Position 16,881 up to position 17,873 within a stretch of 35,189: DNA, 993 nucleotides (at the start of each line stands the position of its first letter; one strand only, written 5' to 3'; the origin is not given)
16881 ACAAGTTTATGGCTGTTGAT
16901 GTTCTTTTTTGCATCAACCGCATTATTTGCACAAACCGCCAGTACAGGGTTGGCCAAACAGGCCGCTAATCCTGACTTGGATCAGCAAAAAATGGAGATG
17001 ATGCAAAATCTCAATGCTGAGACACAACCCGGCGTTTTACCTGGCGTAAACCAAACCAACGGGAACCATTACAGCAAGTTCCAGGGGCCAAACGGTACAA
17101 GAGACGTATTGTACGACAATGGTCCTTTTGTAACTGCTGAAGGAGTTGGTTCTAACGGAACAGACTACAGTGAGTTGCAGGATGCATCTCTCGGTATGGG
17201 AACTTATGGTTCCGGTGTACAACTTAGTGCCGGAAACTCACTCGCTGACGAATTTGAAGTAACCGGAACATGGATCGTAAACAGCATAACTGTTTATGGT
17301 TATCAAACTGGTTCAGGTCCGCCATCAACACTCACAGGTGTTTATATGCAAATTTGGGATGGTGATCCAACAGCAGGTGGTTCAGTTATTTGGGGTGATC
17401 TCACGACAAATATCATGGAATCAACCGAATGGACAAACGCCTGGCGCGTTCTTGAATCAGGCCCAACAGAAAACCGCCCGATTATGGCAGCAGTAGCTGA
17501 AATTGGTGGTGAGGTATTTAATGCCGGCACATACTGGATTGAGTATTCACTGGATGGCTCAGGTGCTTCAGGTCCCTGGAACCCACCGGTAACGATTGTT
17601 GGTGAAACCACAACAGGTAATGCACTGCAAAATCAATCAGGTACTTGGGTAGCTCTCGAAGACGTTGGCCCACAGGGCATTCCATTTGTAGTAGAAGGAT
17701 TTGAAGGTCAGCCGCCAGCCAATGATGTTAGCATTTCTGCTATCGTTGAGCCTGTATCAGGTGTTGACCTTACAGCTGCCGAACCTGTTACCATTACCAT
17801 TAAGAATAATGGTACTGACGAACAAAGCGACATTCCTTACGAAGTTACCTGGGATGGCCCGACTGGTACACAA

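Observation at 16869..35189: Tandem locus of three giant mosaic T9SS-cargo paralogues built from one shared module set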

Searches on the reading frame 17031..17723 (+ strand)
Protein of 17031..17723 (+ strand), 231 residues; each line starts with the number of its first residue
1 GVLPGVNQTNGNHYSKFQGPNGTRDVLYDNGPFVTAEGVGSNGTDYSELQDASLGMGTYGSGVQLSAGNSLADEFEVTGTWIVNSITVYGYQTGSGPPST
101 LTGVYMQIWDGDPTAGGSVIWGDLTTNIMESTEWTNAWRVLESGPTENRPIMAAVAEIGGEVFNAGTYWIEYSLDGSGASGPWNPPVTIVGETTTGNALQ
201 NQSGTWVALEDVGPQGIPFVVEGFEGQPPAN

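Call 15: search_protein_families(library=pfam, proteins=[window:17031-17723:+], max_evalue=10)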
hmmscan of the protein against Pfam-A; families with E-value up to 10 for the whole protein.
seq(231 aa): 0 families

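Call 16: search_solved_structures(query=window:17031-17723:+, max_evalue=10)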
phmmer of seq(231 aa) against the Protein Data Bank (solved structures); distinct sequences matched with E-value up to 10: 1.
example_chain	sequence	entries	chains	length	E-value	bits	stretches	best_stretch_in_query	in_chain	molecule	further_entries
1izc_A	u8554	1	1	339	0.84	12.6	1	146-199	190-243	macrophomate synthase intermolecular Diels-Alderase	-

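Call 18: find_homologous_proteins(query=window:17031-17723:+)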
Query seq(231 aa) (231 aa): 253 proteins with E <= 0.001 among 534 candidates; the best 120 are listed.
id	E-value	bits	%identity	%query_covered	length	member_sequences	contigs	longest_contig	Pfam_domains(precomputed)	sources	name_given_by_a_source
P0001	9.0e-67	243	57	89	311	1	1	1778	-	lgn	-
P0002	1.5e-62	230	58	89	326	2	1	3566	-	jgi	jgi:hypothetical protein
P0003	7.6e-61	224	59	84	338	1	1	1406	-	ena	-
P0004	4.3e-60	222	57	88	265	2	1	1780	-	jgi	jgi:hypothetical protein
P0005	2.6e-59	219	58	87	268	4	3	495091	-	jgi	-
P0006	6.8e-59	218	57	86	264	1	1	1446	-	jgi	jgi:hypothetical protein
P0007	1.6e-58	216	56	88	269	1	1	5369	-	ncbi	ncbi:MAG: hypothetical protein ABFS37_07180 [Acidobacteriota bacterium]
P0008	2.1e-58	216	54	89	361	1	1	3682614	PF18962.8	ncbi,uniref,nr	ncbi:T9SS type A sorting domain-containing protein [Aequorivita sp. H23M31]|uniref:T9SS type A sorti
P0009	3.7e-58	215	56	87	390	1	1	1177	-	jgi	-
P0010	7.3e-58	214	56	88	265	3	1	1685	-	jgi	-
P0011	1.9e-57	213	56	86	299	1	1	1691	-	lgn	-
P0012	2.1e-57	213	54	90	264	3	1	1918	-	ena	-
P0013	9.0e-57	211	55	86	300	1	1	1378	-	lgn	-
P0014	1.3e-56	210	58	77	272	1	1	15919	-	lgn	-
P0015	2.4e-56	209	56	86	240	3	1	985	-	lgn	-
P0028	3.4e-54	202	53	86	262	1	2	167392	-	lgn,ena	-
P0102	3.1e-46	176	50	87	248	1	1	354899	-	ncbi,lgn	-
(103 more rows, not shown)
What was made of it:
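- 17052..17714 (+): Module A, copy 1 of G1: jelly-roll of an uncatalogued family. 253 word-index homologues (call 18).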

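Call 27: predict_structure(alignment_id=A1)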
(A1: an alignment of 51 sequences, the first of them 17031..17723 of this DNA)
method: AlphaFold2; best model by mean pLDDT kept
length: 231 residues; sequences in the alignment: 51
mean_pLDDT: 89.9   pTM: 0.87
mean pLDDT of the five models: 89.9, 89.9, 88.9, 87.4, 86.8
residues with pLDDT >= 90: 196; 70-90: 7; 50-70: 13; < 50: 15
segments of 3 or more residues with pLDDT < 50: 1-12
pLDDT, mean of each block of 10 residues (from residue 1): 36 51 77 94 95 95 98 97 96 94 99 98 98 95 96 96 97 97 95 95 97 96 80 47
secondary structure, 60 per line:
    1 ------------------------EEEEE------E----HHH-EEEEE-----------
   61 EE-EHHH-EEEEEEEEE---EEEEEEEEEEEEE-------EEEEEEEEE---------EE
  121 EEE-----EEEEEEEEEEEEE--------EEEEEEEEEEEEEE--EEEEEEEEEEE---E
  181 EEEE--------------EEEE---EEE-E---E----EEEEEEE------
elements in order: E25-29 E45-49 E69-77 E81-93 E101-109 E119-123 E129-141 E150-163 E166-176 E180-184 E199-202 E206-208 E219-225
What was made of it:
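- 17052..17714 (+): AF2 pLDDT 89.9 (call 27).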

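Call 31: fold_search(model_id=the predicted structure, library=pdb)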
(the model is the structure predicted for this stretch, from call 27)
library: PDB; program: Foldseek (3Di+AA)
matches with E <= 10: 1266; with E <= 0.001: 4
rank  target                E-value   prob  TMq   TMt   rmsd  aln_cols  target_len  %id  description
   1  9jwb_Z                2.3e-04  1.00  0.34  0.38  12.2       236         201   13  Cyanophage A4 capsid asymmetric unit (released 2025-04-09)
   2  8zdp_v                6.5e-04  1.00  0.36  0.13   7.7       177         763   14  Cryo-EM structure of Mycobacteriophage Douge Central fiber (gp20) (released 2025-06-25)
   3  8zdq_v                6.5e-04  1.00  0.36  0.12   7.7       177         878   14  Cryo-EM structure of Mycobacteriophage Douge complete baseplate (gp13, gp17, gp23, gp16, gp18 and gp20) (released 2025-06-25)
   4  8h2i_bG               8.5e-04  1.00  0.38  0.21   6.4       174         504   11  Near-atomic structure of five-fold averaged PBCV-1 capsid (released 2022-11-16)
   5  7toj                  4.1e-03  0.92  0.26  0.19   9.2       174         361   10  Crystal structure of carbohydrate esterase CspAcXE, apoenzyme (released 2022-04-13)
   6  7toh_A                4.1e-03  0.91  0.31  0.22  10.1       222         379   11  Crystal structure of carbohydrate esterase PbeAcXE, in complex with MeGlcpA-Xylp (released 2022-04-13)
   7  7tog                  6.3e-03  0.90  0.30  0.21  10.2       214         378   10  Crystal structure of carbohydrate esterase PbeAcXE, apoenzyme (released 2022-04-13)
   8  4jo5                  9.7e-03  0.66  0.25  0.30  10.5       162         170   15  CBM3a-L domain with flanking linkers from scaffoldin cipA of cellulosome of Clostridium thermocellum (released 2013-07-17)
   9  1nbc_A                1.1e-02  0.63  0.24  0.32  11.2       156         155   15  BACTERIAL TYPE 3A CELLULOSE-BINDING DOMAIN (released 1997-09-26)
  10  4ci7_B                1.8e-02  0.99  0.37  0.21   6.8       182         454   10  The crystal structure of the cysteine protease and lectin-like domains of Cwp84, a surface layer associated protein of (released 2014-05-14)
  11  7ehg_C                2.6e-02  0.82  0.29  0.44   8.8       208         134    9  Crystal Structure of MiXBM (released 2022-03-30)
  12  9kr1                  2.6e-02  0.63  0.29  0.20  10.2       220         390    8  Structural Basis for the Polymer-Protein Binding Mechanism of Polyvinyl Alcohol Esterase (released 2025-10-08)
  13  7wwn                  2.6e-02  0.35  0.22  0.28  14.4       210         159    8  Structure of hypothetical protein TTHA1873 from Thermus thermophilus with Potassium mercuric iodide (released 2022-04-06)
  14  7ehg_F                2.7e-02  0.80  0.29  0.43   8.8       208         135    9  Crystal Structure of MiXBM (released 2022-03-30)
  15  7ehg_E                3.2e-02  0.77  0.29  0.43   8.8       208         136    9  Crystal Structure of MiXBM (released 2022-03-30)
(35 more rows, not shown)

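Call 76: find_encoding_contigs(protein=P0005, flank=6000, max_places=2)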
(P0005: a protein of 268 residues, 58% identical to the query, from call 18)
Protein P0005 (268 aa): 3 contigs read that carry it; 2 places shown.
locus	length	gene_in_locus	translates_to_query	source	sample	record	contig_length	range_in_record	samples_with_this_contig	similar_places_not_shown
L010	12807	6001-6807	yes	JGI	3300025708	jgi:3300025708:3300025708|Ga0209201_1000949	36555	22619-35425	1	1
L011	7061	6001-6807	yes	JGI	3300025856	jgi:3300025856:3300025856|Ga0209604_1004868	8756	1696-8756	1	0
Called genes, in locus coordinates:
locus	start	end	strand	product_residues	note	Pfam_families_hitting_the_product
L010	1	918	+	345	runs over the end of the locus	PF00583:Acetyltransf_1 (faint)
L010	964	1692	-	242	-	PF01048:PNP_UDP_1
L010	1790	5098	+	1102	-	PF14870:PSII_BNR (faint), PF02012:BNR (faint), PF15902:Sortilin-Vps10 (weak)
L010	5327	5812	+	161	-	PF01625:PMSR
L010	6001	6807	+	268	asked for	-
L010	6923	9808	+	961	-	PF00675:Peptidase_M16, PF05193:Peptidase_M16_C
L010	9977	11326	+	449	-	PF02321:OEP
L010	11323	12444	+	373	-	PF00364:Biotin_lipoyl (faint), PF25917:BSH_RND, PF25919:BSH_CusB, PF25973:BSH_CzcB, PF25876:HH_MFP_RND (weak), PF25954:Beta-barrel_RND_2, PF25989:YknX_C (weak)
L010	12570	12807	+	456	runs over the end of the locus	?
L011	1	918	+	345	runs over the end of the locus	PF00583:Acetyltransf_1 (faint)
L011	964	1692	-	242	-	PF01048:PNP_UDP_1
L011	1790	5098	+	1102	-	PF14870:PSII_BNR (faint), PF02012:BNR (faint), PF15902:Sortilin-Vps10 (weak)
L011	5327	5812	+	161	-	PF01625:PMSR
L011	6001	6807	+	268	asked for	-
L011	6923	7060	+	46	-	?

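Call 77: find_encoding_contigs(protein=P0028, flank=6000, max_places=2)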
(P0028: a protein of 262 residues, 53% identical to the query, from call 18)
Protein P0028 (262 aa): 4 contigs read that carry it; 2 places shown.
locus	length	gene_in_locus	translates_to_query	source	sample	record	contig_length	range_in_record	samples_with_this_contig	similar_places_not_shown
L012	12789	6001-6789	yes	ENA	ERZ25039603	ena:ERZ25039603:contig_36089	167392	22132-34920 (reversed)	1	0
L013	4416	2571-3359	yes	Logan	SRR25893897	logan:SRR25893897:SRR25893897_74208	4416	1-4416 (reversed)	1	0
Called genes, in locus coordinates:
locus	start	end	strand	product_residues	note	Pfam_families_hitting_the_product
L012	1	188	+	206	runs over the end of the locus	PF00106:adh_short, PF13561:adh_short_C2 (weak)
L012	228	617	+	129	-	PF00072:Response_reg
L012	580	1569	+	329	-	PF00989:PAS (weak), PF08447:PAS_3, PF00990:GGDEF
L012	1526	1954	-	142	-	-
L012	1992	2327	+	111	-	PF00563:EAL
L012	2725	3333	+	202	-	PF00075:RNase_H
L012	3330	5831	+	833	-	PF12895:ANAPC3 (faint), PF14561:TPR_20 (faint), PF13429:TPR_15 (weak), PF13432:TPR_16 (weak), PF14559:TPR_19 (weak), PF13432:TPR_16 (weak), PF14559:TPR_19, PF13432:TPR_16 (weak), +12 more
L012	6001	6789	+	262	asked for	-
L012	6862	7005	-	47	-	-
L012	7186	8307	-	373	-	-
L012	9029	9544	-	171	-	PF00160:Pro_isomerase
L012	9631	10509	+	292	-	PF01963:TraB_PrgY_gumN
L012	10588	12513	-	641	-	PF00850:Hist_deacetyl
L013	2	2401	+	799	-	?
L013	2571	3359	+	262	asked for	-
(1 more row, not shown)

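Call 78: find_encoding_contigs(protein=P0102, flank=6000, max_places=2)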
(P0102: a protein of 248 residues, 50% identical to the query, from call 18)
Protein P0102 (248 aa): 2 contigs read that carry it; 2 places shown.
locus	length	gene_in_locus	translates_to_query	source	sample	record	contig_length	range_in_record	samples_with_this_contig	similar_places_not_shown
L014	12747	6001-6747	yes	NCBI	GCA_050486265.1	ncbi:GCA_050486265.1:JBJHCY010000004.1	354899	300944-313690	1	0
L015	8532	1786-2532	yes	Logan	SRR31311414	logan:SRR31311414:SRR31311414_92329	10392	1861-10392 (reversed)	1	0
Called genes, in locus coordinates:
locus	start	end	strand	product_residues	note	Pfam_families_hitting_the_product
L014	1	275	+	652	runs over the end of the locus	PF00534:Glycos_transf_1, PF13692:Glyco_trans_1_4, PF02353:CMAS, PF05175:MTS, PF06325:PrmA, PF13489:Methyltransf_23, PF08241:Methyltransf_11, PF08242:Methyltransf_12, +5 more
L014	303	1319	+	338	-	PF01370:Epimerase, PF02719:Polysacc_synt_2 (faint), PF01073:3Beta_HSD, PF07993:NAD_binding_4 (faint), PF16363:GDP_Man_Dehyd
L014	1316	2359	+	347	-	PF13524:Glyco_trans_1_2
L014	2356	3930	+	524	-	PF13439:Glyco_transf_4 (faint), PF20706:GT4-conflict, PF00534:Glycos_transf_1, PF13692:Glyco_trans_1_4, PF22674:C2185-like_N (faint)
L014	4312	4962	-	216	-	-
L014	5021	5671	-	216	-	-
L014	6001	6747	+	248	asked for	-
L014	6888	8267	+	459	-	PF04932:Wzy_C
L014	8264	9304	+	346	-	PF13692:Glyco_trans_1_4 (faint)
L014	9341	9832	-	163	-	PF01850:PIN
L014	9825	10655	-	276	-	-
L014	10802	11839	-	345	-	PF08240:ADH_N, PF16912:Glu_dehyd_C, PF00107:ADH_zinc_N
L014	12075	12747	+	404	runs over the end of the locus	PF00482:T2SSF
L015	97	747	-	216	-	-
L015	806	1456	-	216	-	-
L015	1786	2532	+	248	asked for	-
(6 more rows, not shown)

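Call 80: search_protein_representatives(alignment_id=A1)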
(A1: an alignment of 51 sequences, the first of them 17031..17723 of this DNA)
Query: 51 sequences, 287 profile positions. Proteins with E-value up to 0.001 (for the whole library): 2781; up to 1e-10: 2546; up to 1e-30: 1713. The best 150 are listed.
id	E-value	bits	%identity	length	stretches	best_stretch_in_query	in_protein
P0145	4.0e-269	905.4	-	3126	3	14-259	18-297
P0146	1.6e-230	778.8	-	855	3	46-255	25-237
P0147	3.3e-188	639.9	-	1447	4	33-259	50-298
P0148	2.3e-174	594.5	-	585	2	50-262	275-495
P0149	2.7e-170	581.1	-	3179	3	43-264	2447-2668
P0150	2.6e-166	568.0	-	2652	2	41-257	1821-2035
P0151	1.0e-163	559.5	-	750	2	57-258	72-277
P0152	9.0e-163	556.4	-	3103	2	37-258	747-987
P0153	1.8e-152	522.6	-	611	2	25-261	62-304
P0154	5.2e-150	514.5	-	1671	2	48-254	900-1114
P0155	2.9e-143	492.4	-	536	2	49-255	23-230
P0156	1.8e-140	483.3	-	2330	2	44-251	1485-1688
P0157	1.1e-135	467.6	-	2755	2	48-261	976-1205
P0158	1.5e-131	453.9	-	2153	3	48-271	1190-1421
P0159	1.9e-122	424.1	-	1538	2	48-258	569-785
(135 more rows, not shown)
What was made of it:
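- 17052..17714 (+): 2781 representatives (call 80).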

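Call 83: fold_search(model_id=the predicted structure, library=viral)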
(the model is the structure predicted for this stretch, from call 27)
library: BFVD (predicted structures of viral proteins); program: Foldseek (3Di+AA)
matches with E <= 10: 1601; with E <= 0.001: 22
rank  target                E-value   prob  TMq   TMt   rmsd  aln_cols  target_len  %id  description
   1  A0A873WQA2            8.8e-06  1.00  0.36  0.16  12.6       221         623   18  Minor tail protein [Streptomyces phage Sentinel]
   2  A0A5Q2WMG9            1.5e-05  1.00  0.44  0.30   9.4       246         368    9  (no name in the UniProt tables at hand)
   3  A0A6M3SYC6            4.7e-05  1.00  0.39  0.16  12.7       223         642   14  Minor tail protein [Streptomyces phage Issmi]
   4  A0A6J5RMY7            5.0e-05  1.00  0.38  0.15   8.6       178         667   13  Collagen triple helix repeat [uncultured Caudovirales phage]
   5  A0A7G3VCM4            5.0e-05  1.00  0.40  0.24  17.3       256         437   11  (no name in the UniProt tables at hand)
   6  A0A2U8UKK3            5.3e-05  1.00  0.40  0.27   7.2       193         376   12  Minor tail protein [Gordonia phage Sour]
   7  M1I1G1                5.9e-05  1.00  0.39  0.20   6.7       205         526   13  (no name in the UniProt tables at hand)
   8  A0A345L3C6            7.3e-05  1.00  0.38  0.16   7.8       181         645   14  (no name in the UniProt tables at hand)
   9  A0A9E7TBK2            7.7e-05  1.00  0.37  0.14   8.7       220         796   14  (no name in the UniProt tables at hand)
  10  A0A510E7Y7            8.1e-05  1.00  0.40  0.25   8.3       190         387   16  (no name in the UniProt tables at hand)
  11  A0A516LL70            1.2e-04  1.00  0.35  0.38   8.7       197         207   12  (no name in the UniProt tables at hand)
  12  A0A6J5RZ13            1.9e-04  1.00  0.38  0.25  17.1       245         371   13  Collagen triple helix repeat [uncultured Caudovirales phage]
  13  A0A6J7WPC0            2.2e-04  1.00  0.34  0.11   8.8       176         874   12  Uncharacterized protein [uncultured Caudovirales phage]
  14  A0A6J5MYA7            3.1e-04  1.00  0.36  0.12  16.2       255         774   15  Collagen triple helix repeat [uncultured Caudovirales phage]
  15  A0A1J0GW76            3.9e-04  1.00  0.37  0.16   7.4       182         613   17  Collagen triple helix repeat-containing protein [Streptomyces phage BRock]
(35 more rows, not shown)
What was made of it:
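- The fold neighbours are binding or structural jelly-rolls (calls 31, 83). The best fold hits include capsid-decoration and phage-fibre domains (calls 31, 83).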

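Call 84: find_encoding_contigs(protein=P0145, flank=10000, max_places=3)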
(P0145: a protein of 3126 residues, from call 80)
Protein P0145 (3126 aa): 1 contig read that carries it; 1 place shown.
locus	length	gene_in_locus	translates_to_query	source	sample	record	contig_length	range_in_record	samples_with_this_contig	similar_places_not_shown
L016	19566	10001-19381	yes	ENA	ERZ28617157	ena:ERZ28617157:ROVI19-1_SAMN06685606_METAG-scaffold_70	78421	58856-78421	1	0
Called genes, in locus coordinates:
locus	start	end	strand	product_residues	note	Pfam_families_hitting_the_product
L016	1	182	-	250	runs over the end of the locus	-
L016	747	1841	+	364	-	PF09640:DUF2027, PF01713:Smr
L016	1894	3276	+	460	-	-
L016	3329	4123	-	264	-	PF00398:RrnaAD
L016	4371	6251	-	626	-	PF12895:ANAPC3 (faint), PF07719:TPR_2 (faint), PF13174:TPR_6 (faint), PF13424:TPR_12 (faint), PF13428:TPR_14 (faint), PF13432:TPR_16 (faint), PF14559:TPR_19 (faint)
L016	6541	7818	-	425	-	PF02403:Seryl_tRNA_N, PF00587:tRNA-synt_2b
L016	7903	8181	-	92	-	PF01016:Ribosomal_L27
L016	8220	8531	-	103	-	PF00829:Ribosomal_L21p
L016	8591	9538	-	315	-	PF00892:EamA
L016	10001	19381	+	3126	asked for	PF07705:CARDB (faint), PF10989:DUF2808 (faint), PF20009:GEVED, PF22544:HYDIN_VesB_CFA65-like_Ig (faint), PF20009:GEVED, PF14339:DUF4394 (weak), PF20009:GEVED, PF18962:Por_Secre_tail, +2 more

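Call 97: search_protein_families(library=ncbifam, proteins=[window:17031-17723:+, P0005], max_evalue=1)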
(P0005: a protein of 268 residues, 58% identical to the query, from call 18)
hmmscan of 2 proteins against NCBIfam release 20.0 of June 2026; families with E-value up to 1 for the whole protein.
window:17031-17723:+ (231 aa): 0 families

P0005 (268 aa): 0 families
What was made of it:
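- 17052..17714 (+): No Pfam, NCBIfam or PDB hit (calls 15, 16, 97).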
